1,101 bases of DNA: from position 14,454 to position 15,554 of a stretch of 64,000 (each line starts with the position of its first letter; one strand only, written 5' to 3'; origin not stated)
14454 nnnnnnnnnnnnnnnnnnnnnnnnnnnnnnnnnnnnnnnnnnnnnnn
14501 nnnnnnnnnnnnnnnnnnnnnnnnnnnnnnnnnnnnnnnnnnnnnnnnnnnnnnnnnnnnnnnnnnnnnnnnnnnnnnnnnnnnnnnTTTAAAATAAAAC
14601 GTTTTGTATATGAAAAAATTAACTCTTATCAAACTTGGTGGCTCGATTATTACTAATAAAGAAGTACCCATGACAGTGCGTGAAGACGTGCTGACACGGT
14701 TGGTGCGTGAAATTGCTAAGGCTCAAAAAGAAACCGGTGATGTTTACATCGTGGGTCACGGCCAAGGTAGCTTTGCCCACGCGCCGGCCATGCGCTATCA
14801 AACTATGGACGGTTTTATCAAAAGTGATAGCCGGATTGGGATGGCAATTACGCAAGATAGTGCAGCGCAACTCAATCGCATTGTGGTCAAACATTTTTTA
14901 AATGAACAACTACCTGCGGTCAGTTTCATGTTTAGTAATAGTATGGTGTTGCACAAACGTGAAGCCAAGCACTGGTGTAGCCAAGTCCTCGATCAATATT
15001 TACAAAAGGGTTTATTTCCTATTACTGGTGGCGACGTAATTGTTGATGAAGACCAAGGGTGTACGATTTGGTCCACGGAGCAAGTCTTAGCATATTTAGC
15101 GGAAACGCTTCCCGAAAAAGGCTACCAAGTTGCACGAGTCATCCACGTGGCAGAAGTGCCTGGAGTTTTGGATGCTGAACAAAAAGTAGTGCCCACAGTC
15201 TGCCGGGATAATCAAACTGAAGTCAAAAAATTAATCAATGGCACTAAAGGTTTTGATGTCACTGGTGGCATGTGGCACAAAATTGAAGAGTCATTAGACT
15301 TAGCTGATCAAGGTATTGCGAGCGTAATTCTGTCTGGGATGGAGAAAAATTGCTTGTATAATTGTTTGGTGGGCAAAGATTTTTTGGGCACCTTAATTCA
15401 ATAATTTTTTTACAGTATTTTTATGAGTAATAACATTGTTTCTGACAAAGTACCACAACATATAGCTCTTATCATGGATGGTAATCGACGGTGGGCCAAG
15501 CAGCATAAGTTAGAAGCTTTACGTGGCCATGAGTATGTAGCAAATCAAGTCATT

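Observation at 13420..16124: Isoprenoid mini-cluster: type-1 IPP isomerase, NUDIX-like protein, isopentenyl phosphate kinase and UppS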

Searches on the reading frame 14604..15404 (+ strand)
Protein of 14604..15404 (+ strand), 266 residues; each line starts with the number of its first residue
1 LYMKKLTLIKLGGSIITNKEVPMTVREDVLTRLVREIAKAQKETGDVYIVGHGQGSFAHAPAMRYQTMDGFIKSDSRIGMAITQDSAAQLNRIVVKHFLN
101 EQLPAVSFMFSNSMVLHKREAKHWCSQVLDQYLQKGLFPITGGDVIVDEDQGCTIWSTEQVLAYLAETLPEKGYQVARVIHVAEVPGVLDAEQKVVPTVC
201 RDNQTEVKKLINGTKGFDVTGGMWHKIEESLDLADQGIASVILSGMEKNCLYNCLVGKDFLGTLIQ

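Call 3: search_protein_families(library=pfam, proteins=[window:14604-15404:+], max_evalue=0.1)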
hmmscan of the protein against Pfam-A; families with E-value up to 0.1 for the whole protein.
window:14604-15404:+ (266 aa): 1 family
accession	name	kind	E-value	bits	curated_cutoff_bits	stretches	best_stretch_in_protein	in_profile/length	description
PF00696.33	AA_kinase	-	7.9e-28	98.2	24.9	1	5-243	1-233/234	Amino acid kinase family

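Call 4: search_protein_families(library=ncbifam, proteins=[window:14604-15404:+], max_evalue=0.1)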
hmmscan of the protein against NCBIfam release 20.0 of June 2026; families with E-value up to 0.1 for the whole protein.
window:14604-15404:+ (266 aa): 7 families
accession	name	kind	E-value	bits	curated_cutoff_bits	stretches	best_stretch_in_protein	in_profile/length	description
NF040647.1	IPPK_Arch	equivalog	2.7e-55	187.4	120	1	8-265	2-259/259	isopentenyl phosphate kinase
NF000338.1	fomA_AB016934.1.gene6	equivalog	8.1e-11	41.5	550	1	8-245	7-235/266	fosfomycin resistance kinase FomA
NF000122.1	485965_fosC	equivalog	2.7e-10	40.6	350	1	124-263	43-177/182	fosfomycin resistance kinase FosC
TIGR00761.1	argB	equivalog_domain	1.7e-05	24.5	151.3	1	8-242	3-230/231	acetylglutamate kinase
TIGR01027.1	proB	equivalog_domain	0.00025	20.3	186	0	8-53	4-47/363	glutamate 5-kinase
NF002291.0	PRK01215.1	equivalog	0.072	12.1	293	0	26-82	190-242/264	nicotinamide mononucleotide deamidase-related protein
TIGR01092.1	P5CS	equivalog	0.091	10.9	796.75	0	186-264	192-272/715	delta l-pyrroline-5-carboxylate synthetase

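Call 12: find_homologous_proteins(query=window:14604-15404:+, max_evalue=0.00001)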
Query window:14604-15404:+ (266 aa): 401 proteins with E <= 0.00001 among 1226 candidates; the best 120 are listed.
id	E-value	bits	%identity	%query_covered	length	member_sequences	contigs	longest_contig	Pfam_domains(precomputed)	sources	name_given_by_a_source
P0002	1.9e-172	590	100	99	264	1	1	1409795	PF00696.34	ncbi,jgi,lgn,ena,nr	ncbi:MAG TPA: isopentenyl phosphate kinase [Vitreimonas sp.]|nr:isopentenyl phosphate kinase [Vitrei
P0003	5.1e-125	434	75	99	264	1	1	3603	PF00696.34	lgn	-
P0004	5.1e-124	431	72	99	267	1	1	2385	PF00696.34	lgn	-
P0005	5.1e-122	424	71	99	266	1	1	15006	PF00696.34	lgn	-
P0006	4.9e-121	421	73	98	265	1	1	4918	PF00696.34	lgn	-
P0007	6.9e-121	421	70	99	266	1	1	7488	PF00696.34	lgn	-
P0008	1.7e-120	420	70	99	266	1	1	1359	PF00696.34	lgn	-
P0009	5.0e-120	418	71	99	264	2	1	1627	PF00696.34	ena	-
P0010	9.0e-120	417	70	99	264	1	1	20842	PF00696.34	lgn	-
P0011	4.7e-119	415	68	99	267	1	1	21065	PF00696.34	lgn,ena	-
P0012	1.3e-117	410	66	99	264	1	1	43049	PF00696.34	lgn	-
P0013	3.0e-116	406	67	99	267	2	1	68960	PF00696.34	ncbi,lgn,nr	ncbi:hypothetical protein KA111_02260 [Candidatus Woesebacteria bacterium]|nr:hypothetical protein [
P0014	7.2e-114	398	67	99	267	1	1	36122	PF00696.34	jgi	jgi:isopentenyl phosphate kinase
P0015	8.6e-114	398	67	98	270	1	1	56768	PF00696.34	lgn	-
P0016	1.0e-112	394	66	99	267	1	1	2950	PF00696.34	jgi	jgi:isopentenyl phosphate kinase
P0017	1.0e-111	391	67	98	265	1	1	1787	PF00696.34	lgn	-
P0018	5.3e-111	388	67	99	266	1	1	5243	PF00696.34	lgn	-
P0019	7.6e-110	385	66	99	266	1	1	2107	PF00696.34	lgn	-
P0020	1.1e-109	384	67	98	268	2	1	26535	PF00696.34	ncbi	-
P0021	7.0e-109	381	66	98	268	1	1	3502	PF00696.34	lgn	-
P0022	7.9e-109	381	65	98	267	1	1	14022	PF00696.34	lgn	-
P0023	4.1e-108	379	64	99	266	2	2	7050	PF00696.34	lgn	-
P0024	6.5e-108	378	64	99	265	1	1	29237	PF00696.34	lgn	-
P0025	1.1e-107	378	65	99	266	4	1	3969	PF00696.34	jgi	jgi:isopentenyl phosphate kinase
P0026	2.8e-107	376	64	98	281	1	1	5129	PF00696.34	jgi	jgi:isopentenyl phosphate kinase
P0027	7.4e-107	375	67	98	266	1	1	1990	PF00696.34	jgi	jgi:isopentenyl phosphate kinase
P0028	1.4e-106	374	64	99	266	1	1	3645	PF00696.34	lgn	-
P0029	1.7e-106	374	65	98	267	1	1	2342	PF00696.34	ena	-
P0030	1.9e-106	373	65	98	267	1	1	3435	PF00696.34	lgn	-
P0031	2.0e-106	373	63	98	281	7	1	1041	PF00696.34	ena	-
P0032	3.6e-106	373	64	99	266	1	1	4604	PF00696.34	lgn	-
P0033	7.8e-106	371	64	98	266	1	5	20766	PF00696.34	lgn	-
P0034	8.0e-106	371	66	99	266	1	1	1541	PF00696.34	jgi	jgi:isopentenyl phosphate kinase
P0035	8.0e-106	371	65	99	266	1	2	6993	PF00696.34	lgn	-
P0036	1.6e-105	370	63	99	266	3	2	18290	PF00696.34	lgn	-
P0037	3.3e-105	369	65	98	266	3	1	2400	PF00696.34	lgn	-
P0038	3.7e-105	369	66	98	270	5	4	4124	PF00696.34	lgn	-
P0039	6.5e-105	368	64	99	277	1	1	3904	PF00696.34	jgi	jgi:isopentenyl phosphate kinase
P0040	7.9e-105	368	63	99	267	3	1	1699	PF00696.34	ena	-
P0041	4.3e-104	366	65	98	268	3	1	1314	PF00696.34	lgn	-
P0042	4.9e-104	366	63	98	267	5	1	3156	PF00696.34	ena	-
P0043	7.4e-104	365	63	98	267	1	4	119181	PF00696.34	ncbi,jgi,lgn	jgi:isopentenyl phosphate kinase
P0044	9.2e-104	365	65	99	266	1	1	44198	PF00696.34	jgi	-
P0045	1.3e-103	364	64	98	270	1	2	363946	PF00696.34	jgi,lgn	jgi:isopentenyl phosphate kinase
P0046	1.3e-103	364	63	99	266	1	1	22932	PF00696.34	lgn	-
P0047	1.5e-103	364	67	94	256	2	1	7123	PF00696.34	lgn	-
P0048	2.2e-103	363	63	97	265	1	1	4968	PF00696.34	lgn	-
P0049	4.6e-103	362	63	99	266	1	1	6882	PF00696.34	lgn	-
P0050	5.7e-103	362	64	99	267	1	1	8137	PF00696.34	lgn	-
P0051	1.0e-102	361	63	98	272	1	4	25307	PF00696.34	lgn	-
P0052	1.1e-102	361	64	99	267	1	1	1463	PF00696.34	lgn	-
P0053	2.5e-102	360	63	98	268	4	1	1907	PF00696.34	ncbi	-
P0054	3.5e-102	359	64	99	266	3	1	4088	PF00696.34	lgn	-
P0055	3.5e-102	359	63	99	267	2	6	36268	PF00696.34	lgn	-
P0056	4.0e-102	359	61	98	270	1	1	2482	PF00696.34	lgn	-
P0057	4.7e-102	359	62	99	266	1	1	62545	PF00696.34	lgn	-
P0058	4.9e-102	359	64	99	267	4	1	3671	PF00696.34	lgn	-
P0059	5.7e-102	359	63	99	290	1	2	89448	PF00696.34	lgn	-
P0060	6.6e-102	359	63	99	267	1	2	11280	PF00696.34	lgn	-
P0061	1.2e-101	358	62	99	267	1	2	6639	PF00696.34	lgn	-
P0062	1.4e-101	358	62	98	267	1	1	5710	PF00696.34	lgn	-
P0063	3.6e-101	356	63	99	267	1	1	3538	PF00696.34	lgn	-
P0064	6.7e-101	355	63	98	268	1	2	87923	PF00696.34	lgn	-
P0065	7.0e-101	355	61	98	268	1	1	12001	PF00696.34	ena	-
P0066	2.0e-100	354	63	98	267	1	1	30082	PF00696.34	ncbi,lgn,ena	-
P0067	2.9e-100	353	59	98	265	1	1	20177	PF00696.34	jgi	jgi:isopentenyl phosphate kinase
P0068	3.9e-100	353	60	98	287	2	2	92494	PF00696.34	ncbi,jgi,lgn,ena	-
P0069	4.1e-100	353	63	99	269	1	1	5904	PF00696.34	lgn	-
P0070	6.3e-100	352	64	99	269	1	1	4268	PF00696.34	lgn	-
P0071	9.3e-100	352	60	98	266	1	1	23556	PF00696.34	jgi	jgi:isopentenyl phosphate kinase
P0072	2.5e-99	350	62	98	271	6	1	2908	PF00696.34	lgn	-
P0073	3.4e-98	346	64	96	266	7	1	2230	PF00696.34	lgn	-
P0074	4.6e-98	346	58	98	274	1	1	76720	PF00696.34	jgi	jgi:isopentenyl phosphate kinase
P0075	7.6e-98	345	62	97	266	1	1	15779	PF00696.34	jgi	jgi:isopentenyl phosphate kinase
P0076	3.2e-97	343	62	98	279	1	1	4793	PF00696.34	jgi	jgi:isopentenyl phosphate kinase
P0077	7.3e-97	342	61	98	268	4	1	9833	PF00696.34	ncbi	-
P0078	3.3e-96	340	61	99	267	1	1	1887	PF00696.34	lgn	-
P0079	3.4e-96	340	60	100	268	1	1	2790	PF00696.34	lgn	-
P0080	4.7e-96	339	58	98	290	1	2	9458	PF00696.34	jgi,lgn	jgi:isopentenyl phosphate kinase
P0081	5.9e-96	339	59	98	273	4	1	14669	PF00696.34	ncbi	ncbi:MAG: isopentenyl phosphate kinase [Patescibacteria group bacterium]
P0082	1.1e-95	338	62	96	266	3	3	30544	PF00696.34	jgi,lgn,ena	-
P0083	1.8e-95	338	59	96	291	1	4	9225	PF00696.34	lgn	-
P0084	4.1e-95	336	58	98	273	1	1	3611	PF00696.34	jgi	jgi:isopentenyl phosphate kinase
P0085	5.0e-95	336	58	98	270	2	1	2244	PF00696.34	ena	-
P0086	5.8e-95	336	59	98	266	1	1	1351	PF00696.34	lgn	-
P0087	1.0e-94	335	59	100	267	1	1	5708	PF00696.34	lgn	-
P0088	1.6e-94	334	60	98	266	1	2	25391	PF00696.34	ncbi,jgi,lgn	jgi:isopentenyl phosphate kinase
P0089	1.7e-94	334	57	100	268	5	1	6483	PF00696.34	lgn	-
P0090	1.8e-94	334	59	98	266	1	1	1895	PF00696.34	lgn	-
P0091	2.0e-94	334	59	98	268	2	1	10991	PF00696.34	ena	-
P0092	2.6e-94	334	57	98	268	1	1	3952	PF00696.34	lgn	-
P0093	3.4e-94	333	58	98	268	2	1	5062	PF00696.34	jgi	-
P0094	4.8e-94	333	60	100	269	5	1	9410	PF00696.34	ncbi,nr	ncbi:hypothetical protein KJ654_02495 [Patescibacteria group bacterium]|nr:hypothetical protein [Pat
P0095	5.0e-94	333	58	100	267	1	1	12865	PF00696.34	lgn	-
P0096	5.3e-94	333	57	98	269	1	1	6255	PF00696.34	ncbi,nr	ncbi:MAG: hypothetical protein GF390_00965 [Candidatus Pacebacteria bacterium]|nr:hypothetical prote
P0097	6.1e-94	332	63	88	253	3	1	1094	PF00696.34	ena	-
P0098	1.1e-93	332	59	100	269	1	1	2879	PF00696.34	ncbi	-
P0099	1.3e-92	328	57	100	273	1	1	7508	PF00696.34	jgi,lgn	-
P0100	1.7e-92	328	60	95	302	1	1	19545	PF00696.34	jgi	-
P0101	1.9e-92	328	59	100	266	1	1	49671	PF00696.34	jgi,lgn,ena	-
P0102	4.9e-92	326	59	99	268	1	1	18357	PF00696.34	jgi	jgi:isopentenyl phosphate kinase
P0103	5.6e-92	326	60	99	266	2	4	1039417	PF00696.34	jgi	jgi:isopentenyl phosphate kinase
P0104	7.9e-92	326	58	100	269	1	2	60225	PF00696.34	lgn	-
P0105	9.1e-92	325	57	99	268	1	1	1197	PF00696.34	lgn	-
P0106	9.8e-92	325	58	96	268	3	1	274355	PF00696.34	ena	-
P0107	1.5e-91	325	57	98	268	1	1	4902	PF00696.34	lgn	-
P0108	1.8e-91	324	57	99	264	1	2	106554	PF00696.34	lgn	-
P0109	2.3e-91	324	57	100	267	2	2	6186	PF00696.34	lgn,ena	-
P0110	2.4e-91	324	57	98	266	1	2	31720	PF00696.34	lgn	-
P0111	2.8e-91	324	56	98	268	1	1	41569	PF00696.34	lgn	-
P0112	3.2e-91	324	58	98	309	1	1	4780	PF00696.34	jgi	jgi:isopentenyl phosphate kinase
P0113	4.8e-91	323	58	98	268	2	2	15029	PF00696.34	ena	-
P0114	5.4e-91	323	57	95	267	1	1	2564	PF00696.34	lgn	-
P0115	8.1e-91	322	59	99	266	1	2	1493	PF00696.34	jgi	jgi:isopentenyl phosphate kinase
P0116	9.0e-91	322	58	99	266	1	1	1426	PF00696.34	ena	-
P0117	9.0e-91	322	57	99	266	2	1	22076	PF00696.34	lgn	-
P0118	1.8e-90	321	57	99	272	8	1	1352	PF00696.34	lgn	-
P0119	2.6e-90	321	57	99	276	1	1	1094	PF00696.34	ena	-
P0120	2.9e-90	320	57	99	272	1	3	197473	PF00696.34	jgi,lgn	jgi:isopentenyl phosphate kinase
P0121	3.2e-90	320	57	98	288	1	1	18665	PF00696.34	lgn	-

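Call 14: find_encoding_contigs(protein=P0013, flank=6000, max_places=2)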
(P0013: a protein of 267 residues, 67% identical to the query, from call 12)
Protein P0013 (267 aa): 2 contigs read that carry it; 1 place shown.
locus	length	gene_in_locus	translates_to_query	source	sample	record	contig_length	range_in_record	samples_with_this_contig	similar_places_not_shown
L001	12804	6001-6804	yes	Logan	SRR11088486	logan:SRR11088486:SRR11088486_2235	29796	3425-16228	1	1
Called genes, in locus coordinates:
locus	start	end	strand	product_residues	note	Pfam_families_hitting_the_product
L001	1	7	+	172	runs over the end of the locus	PF04542:Sigma70_r2, PF08281:Sigma70_r4_2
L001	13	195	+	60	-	-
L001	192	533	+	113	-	-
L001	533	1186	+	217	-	PF00293:NUDIX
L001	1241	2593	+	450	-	PF00368:HMG-CoA_red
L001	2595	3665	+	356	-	PF08541:ACP_syn_III_C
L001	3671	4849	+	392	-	PF00108:Thiolase_N, PF00109:ketoacyl-synt (weak), PF02803:Thiolase_C, PF22691:Thiolase_C_1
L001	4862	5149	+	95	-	-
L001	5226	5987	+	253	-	-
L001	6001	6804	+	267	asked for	PF00696:AA_kinase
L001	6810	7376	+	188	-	PF03352:Adenine_glyco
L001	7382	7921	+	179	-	PF00293:NUDIX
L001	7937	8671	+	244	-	PF01255:Prenyltransf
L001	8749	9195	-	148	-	PF18895:T4SS_pilin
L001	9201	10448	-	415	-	PF18895:T4SS_pilin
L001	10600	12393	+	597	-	PF08486:SpoIID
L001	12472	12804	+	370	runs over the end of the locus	PF02463:SMC_N, PF13175:AAA_15, PF13476:AAA_23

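Call 15: find_encoding_contigs(protein=P0012, flank=6000, max_places=2)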
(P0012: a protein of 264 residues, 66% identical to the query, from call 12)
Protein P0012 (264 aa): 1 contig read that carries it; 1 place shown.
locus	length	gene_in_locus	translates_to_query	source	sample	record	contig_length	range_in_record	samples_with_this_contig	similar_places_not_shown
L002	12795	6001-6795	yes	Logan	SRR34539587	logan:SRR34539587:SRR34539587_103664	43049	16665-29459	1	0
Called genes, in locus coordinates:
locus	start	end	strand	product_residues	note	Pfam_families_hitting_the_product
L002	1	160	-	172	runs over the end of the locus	PF18895:T4SS_pilin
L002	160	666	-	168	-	PF18895:T4SS_pilin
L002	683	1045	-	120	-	PF18895:T4SS_pilin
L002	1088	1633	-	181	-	-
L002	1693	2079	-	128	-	-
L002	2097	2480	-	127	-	-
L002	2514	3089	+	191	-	PF07638:Sigma70_ECF (weak), PF04542:Sigma70_r2, PF08281:Sigma70_r4_2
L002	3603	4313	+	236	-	PF00293:NUDIX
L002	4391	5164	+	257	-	-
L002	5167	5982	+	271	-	-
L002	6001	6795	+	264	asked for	PF00696:AA_kinase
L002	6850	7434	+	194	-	PF03352:Adenine_glyco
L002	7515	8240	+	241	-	PF01255:Prenyltransf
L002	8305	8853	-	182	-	PF18895:T4SS_pilin (weak)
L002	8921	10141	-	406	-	PF18895:T4SS_pilin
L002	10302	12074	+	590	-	PF08486:SpoIID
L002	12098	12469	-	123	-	PF01850:PIN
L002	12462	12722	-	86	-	PF02604:PhdYeFM_antitox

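Call 16: find_encoding_contigs(protein=P0045, flank=6000, max_places=2)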
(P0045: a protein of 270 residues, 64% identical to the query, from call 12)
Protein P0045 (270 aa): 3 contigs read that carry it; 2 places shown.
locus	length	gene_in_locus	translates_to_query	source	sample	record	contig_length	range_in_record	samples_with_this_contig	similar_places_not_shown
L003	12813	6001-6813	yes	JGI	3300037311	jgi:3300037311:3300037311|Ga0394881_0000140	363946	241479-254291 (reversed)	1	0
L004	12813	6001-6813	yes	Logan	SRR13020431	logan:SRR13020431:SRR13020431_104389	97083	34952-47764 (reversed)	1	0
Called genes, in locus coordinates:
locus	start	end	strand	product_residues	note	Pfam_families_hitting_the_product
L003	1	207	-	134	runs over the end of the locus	PF18895:T4SS_pilin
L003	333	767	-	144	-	PF18895:T4SS_pilin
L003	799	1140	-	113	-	PF01934:HepT-like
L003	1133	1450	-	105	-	PF01909:NTP_transf_2, PF18765:Polbeta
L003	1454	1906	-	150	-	-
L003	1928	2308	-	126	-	PF18895:T4SS_pilin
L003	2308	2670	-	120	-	-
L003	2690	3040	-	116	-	-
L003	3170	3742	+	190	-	PF04542:Sigma70_r2, PF08281:Sigma70_r4_2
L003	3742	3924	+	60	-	-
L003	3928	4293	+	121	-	-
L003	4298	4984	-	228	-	PF00293:NUDIX, PF14815:NUDIX_4 (weak)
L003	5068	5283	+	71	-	-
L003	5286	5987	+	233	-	-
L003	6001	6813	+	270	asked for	PF00696:AA_kinase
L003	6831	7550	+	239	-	PF01255:Prenyltransf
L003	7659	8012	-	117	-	PF18895:T4SS_pilin (weak)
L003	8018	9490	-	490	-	-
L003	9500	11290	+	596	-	PF08486:SpoIID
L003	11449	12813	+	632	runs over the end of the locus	-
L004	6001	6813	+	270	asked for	PF00696:AA_kinase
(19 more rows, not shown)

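Call 36: find_related_loci(query=window:14610-15404:+, collection=genome_contigs, flank=8000)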
Query window:14610-15404:+ (264 aa) in genome_contigs; peptide patterns used: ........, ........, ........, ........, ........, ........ (x = any residue, [..] = any of these).
44 stretches matched a pattern; 20 encode a relative of the query (tblastn E <= 1e-3); 20 distinct loci.
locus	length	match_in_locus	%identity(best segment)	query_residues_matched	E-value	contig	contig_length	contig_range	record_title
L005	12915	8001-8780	67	4-263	5e-123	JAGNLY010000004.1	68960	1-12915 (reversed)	Candidatus Woesebacteria bacterium isolate Gw_Eff_bin_401 Gw_Eff_541_length_68960_cov_8.704212, whole genome shotgun seq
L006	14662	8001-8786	68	1-261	8e-120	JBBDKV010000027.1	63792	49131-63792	MAG: Patescibacteria group bacterium isolate LejiaA_43_11 Lejia_A_822_length_63792_cov_6, whole genome shotgun sequence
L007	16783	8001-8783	67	4-264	6e-119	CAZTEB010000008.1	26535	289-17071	MAG TPA_asm: uncultured Pseudomonadales bacterium isolate SRP334346_co1_115 genome assembly, contig: NODE_1741_length_26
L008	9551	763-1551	63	2-263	8e-116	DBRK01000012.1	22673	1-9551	MAG TPA_asm: Patescibacteria group bacterium UBA1370 UBA1370_contig_8451, whole genome shotgun sequence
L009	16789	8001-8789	63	2-263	3e-112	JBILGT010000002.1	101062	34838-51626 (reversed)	MAG: Limisphaerales bacterium isolate ME2016-09-28_3300042471_group7_bin68 Rohwer_bin1526_scaffold_46_c1, whole genome s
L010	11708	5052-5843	64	2-264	3e-112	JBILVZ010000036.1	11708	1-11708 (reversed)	MAG: Methylococcaceae bacterium isolate ME2018-08-25_3300042355_group8_bin66 Rohwer_bin1527_scaffold_2322_c1, whole geno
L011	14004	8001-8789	63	2-263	1e-109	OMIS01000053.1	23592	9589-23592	bacterium isolate AM_0466 genome assembly, contig: AM_0466_53, whole genome shotgun sequence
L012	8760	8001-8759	64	2-253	8e-109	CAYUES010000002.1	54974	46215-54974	MAG TPA_asm: uncultured Pseudomonadales bacterium isolate SRP329715_co2_11 genome assembly, contig: NODE_1205_length_549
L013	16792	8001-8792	61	1-263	5e-109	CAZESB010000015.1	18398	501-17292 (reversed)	MAG TPA_asm: uncultured Pseudomonadales bacterium isolate SRP193661_co1_63 genome assembly, contig: NODE_3112_length_183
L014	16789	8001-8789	60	2-263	1e-108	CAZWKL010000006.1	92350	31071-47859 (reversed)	MAG TPA_asm: uncultured Pseudomonadales bacterium isolate binchicken_co173_42 genome assembly, contig: NODE_746_length_9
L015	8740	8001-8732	64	1-244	6e-107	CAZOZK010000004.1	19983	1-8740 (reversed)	MAG TPA_asm: uncultured Pseudomonadales bacterium isolate SRP107338_co1_182 genome assembly, contig: NODE_2569_length_19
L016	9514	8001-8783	61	2-261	5e-105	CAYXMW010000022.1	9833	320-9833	MAG TPA_asm: uncultured Pseudomonadales bacterium isolate SRP191223_co1_89 genome assembly, contig: NODE_8263_length_983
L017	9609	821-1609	59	2-263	1e-103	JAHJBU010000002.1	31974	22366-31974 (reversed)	MAG: Patescibacteria group bacterium isolate Modern_marine.mb.272 Modern_marine.mb.272_k141_93413, whole genome shotgun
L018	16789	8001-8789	60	2-263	3e-101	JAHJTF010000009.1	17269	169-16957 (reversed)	MAG: Patescibacteria group bacterium isolate OS_PC_MetaG.mb.40 OS_PC_MetaG.mb.40_k141_68831, whole genome shotgun sequen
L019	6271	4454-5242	54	2-264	8e-94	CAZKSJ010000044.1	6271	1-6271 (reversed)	MAG TPA_asm: uncultured Pseudomonadales bacterium isolate SRP239243_co2_85 genome assembly, contig: NODE_22010_length_62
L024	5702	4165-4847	54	2-264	4e-38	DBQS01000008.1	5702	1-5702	MAG TPA_asm: Patescibacteria group bacterium UBA1388 UBA1388_contig_46122, whole genome shotgun sequence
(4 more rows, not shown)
